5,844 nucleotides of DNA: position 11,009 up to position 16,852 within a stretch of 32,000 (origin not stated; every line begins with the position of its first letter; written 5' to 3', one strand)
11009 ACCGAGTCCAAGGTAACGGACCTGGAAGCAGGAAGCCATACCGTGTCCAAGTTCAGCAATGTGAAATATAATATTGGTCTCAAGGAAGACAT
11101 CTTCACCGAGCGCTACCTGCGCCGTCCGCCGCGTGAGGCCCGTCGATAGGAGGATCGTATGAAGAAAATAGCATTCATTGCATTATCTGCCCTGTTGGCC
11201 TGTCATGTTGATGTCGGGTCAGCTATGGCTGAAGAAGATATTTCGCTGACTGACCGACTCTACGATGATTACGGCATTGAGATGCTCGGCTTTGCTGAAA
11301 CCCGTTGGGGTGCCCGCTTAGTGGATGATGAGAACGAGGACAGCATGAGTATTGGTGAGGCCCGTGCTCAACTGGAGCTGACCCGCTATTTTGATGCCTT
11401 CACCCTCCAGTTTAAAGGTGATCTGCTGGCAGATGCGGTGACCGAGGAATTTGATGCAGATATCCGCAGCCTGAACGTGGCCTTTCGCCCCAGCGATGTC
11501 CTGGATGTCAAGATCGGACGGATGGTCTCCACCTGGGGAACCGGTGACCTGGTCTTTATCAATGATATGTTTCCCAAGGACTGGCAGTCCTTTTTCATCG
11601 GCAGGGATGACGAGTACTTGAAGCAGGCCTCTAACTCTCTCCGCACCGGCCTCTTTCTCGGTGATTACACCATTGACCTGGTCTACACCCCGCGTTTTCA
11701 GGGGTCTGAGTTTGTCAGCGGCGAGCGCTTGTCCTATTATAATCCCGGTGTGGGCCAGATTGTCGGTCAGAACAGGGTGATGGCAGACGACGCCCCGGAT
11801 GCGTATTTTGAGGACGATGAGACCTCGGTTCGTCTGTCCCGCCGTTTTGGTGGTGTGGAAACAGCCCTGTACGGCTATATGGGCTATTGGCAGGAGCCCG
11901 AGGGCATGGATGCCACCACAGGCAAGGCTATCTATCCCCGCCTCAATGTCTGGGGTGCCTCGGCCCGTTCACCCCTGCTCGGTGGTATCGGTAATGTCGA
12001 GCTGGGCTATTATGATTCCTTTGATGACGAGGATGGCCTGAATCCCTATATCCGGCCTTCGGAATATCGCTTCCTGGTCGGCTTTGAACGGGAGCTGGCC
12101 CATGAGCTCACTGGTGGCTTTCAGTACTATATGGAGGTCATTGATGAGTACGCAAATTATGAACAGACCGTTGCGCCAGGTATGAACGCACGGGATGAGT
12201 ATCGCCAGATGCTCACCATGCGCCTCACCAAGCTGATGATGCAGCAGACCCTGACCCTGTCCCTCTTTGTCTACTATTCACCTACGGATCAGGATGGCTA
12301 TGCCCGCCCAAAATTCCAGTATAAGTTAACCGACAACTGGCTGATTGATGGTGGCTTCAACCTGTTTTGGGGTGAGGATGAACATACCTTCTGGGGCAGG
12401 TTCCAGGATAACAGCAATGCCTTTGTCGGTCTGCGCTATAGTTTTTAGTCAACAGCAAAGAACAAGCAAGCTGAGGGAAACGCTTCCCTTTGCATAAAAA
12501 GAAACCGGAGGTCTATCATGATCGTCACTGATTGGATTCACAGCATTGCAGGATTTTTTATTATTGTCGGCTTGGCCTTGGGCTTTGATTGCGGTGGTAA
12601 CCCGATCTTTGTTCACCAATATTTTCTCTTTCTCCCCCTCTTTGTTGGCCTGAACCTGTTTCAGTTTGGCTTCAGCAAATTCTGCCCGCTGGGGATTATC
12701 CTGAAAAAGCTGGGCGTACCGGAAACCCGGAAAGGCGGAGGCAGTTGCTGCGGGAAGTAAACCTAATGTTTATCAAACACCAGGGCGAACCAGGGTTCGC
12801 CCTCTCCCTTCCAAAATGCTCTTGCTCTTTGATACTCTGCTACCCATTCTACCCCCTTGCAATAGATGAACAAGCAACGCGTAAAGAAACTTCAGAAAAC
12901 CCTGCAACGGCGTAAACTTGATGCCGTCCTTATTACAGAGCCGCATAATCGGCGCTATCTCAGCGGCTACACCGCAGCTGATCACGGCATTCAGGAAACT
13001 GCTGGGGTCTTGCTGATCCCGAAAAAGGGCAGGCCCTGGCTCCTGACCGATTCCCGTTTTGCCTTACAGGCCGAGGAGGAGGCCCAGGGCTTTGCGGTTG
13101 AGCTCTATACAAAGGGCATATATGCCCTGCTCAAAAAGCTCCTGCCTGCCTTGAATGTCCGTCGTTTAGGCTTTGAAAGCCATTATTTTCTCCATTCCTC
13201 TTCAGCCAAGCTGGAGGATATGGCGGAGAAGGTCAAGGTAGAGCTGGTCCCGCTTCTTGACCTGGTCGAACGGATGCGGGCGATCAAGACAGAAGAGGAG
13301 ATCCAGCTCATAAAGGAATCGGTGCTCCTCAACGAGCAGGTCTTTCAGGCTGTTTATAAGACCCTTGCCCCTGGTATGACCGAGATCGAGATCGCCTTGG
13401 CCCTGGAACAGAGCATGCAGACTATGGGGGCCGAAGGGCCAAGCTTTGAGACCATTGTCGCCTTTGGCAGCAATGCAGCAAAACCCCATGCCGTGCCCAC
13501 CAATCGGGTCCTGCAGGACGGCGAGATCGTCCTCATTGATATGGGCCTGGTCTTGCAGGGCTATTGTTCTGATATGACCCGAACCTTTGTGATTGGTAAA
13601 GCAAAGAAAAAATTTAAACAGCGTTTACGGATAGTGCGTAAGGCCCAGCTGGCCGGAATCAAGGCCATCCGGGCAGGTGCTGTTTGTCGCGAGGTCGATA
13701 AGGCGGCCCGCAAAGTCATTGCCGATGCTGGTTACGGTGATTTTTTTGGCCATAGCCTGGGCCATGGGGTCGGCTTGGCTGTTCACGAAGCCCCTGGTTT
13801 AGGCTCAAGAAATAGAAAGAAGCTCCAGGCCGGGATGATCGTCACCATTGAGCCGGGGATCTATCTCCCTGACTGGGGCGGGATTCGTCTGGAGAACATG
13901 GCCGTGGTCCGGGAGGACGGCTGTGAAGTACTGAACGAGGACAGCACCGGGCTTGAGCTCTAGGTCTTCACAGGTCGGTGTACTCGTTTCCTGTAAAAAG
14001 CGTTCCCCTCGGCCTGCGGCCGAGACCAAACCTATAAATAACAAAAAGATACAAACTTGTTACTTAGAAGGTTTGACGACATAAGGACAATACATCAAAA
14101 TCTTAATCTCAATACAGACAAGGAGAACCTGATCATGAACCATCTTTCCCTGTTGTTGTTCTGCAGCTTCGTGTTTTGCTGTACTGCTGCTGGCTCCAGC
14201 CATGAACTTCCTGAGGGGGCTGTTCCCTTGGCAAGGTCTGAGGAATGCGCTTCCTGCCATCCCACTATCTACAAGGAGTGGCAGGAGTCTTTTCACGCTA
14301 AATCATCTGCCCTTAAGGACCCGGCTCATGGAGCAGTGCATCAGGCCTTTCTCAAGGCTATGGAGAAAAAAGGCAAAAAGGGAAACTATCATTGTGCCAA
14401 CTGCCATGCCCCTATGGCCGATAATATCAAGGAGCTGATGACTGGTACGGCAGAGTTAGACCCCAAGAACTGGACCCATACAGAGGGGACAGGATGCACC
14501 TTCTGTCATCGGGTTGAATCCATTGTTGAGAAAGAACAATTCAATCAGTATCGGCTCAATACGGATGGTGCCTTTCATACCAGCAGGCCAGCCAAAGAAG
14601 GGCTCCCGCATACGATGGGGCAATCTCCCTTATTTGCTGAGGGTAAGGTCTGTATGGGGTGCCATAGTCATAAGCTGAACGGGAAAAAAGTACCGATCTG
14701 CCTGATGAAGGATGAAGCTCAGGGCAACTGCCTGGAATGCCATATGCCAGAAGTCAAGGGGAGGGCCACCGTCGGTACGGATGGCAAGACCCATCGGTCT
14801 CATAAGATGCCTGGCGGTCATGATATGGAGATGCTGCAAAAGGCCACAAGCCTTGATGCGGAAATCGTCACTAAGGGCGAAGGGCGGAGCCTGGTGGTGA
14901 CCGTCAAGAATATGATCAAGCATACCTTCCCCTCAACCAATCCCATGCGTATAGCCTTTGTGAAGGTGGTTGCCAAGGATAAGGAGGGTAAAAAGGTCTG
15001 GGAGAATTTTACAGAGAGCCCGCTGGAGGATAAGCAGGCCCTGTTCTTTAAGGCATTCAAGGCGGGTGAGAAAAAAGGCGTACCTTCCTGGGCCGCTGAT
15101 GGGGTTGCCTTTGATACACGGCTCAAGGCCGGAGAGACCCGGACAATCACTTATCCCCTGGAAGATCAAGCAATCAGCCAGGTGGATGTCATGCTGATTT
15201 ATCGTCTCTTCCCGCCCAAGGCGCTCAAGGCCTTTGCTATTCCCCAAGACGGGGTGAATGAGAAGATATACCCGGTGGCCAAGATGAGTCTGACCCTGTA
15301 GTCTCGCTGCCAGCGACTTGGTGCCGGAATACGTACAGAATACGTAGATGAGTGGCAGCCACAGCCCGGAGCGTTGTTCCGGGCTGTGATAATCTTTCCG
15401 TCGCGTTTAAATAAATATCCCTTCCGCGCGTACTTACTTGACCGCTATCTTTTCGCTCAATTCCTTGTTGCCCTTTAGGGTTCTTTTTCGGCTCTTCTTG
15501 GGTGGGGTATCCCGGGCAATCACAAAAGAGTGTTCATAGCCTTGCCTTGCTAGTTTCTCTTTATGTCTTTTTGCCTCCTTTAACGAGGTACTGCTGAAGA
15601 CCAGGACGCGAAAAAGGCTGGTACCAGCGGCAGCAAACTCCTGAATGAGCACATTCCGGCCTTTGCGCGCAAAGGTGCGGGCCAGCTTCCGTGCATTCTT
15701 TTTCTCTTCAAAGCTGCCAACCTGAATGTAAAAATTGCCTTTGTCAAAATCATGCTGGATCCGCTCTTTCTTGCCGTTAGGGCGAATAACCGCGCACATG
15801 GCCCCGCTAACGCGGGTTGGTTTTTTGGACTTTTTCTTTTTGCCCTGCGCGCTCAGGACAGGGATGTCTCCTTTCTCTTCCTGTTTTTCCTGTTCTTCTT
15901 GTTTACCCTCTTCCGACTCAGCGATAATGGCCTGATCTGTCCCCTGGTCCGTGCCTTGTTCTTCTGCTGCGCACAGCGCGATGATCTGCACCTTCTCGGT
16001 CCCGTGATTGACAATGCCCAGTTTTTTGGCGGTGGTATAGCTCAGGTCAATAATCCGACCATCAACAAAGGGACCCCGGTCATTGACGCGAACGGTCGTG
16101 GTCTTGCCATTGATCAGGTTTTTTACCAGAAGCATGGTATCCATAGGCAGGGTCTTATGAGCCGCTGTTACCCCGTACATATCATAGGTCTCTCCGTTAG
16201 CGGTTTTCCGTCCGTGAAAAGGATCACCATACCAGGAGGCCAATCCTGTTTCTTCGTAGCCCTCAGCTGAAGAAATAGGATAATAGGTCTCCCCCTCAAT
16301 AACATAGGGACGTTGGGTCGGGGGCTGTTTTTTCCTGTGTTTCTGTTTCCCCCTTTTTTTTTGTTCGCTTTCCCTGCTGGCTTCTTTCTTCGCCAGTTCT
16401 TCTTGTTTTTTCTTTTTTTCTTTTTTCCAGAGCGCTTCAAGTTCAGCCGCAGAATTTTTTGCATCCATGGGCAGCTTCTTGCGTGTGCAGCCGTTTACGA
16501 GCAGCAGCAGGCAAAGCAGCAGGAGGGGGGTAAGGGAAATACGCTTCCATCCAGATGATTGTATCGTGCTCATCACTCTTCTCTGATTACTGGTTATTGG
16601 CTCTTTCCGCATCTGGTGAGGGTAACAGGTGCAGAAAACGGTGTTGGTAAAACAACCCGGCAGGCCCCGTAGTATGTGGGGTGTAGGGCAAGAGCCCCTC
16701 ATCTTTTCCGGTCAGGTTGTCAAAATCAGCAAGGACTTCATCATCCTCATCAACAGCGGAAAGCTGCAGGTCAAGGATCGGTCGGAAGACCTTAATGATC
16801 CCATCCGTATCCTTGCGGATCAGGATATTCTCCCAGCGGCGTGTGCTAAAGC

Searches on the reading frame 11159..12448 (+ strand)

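Call 13: search_protein_families(library=pfam, proteins=[window:11159-12448:+])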
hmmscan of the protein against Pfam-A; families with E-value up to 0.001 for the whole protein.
window:11159-12448:+ (429 aa): 0 families

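Call 87: search_protein_families(library=pfam, proteins=[window:11159-12448:+], max_evalue=0.1)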
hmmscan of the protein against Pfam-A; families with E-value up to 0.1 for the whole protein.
window:11159-12448:+ (429 aa): 1 family
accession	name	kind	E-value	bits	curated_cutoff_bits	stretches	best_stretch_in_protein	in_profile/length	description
PF06980.17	DUF1302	-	0.0064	16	23.2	0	333-429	461-541/541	Protein of unknown function (DUF1302)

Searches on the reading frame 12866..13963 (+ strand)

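Call 13: search_protein_families(library=pfam, proteins=[window:12866-13963:+])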
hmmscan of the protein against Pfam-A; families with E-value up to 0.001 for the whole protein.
window:12866-13963:+ (365 aa): 2 families
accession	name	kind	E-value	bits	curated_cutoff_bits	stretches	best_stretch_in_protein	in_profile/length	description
PF00557.29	Peptidase_M24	-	3.6e-72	242.9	23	1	148-350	2-208/208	Metallopeptidase family M24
PF01321.24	Creatinase_N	-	2.1e-25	90.1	22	1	5-140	1-128/128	Creatinase/Prolidase N-terminal domain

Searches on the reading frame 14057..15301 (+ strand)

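Call 13: search_protein_families(library=pfam, proteins=[window:14057-15301:+])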
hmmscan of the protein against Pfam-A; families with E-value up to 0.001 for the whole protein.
window:14057-15301:+ (414 aa): 2 families
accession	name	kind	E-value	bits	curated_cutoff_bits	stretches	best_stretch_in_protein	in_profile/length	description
PF13435.11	Cytochrome_C554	-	1.2e-08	36.2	20.8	1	63-151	1-83/84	Cytochrome c554 and c-prime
PF14522.11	Cytochrome_C7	-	6.5e-05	23.1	24.8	0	139-229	6-66/67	Cytochrome c7 and related cytochrome c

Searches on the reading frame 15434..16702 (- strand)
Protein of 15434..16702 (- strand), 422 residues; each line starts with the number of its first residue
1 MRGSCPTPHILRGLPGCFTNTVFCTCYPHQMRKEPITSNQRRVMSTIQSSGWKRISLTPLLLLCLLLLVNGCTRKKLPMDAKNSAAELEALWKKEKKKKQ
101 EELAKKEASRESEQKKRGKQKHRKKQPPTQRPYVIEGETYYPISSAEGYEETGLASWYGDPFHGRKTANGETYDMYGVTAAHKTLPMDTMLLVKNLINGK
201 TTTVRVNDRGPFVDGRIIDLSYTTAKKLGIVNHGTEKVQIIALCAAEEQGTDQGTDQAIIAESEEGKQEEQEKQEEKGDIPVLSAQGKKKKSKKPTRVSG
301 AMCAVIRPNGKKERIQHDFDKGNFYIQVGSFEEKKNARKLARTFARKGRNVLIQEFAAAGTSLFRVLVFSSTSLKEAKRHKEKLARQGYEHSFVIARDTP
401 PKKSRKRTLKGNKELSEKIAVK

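Call 76: search_protein_families(library=pfam, proteins=[window:15434-16702:-], max_evalue=0.001)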
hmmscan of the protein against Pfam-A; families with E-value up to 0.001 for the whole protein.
window:15434-16702:- (422 aa): 2 families
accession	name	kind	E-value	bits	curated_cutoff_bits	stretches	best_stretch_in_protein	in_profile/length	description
PF03330.24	DPBB_1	-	8.2e-24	84.1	28.8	1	151-240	2-83/83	Lytic transglycolase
PF05036.18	SPOR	-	8.7e-12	45.6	21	1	321-394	2-75/76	SPOR domain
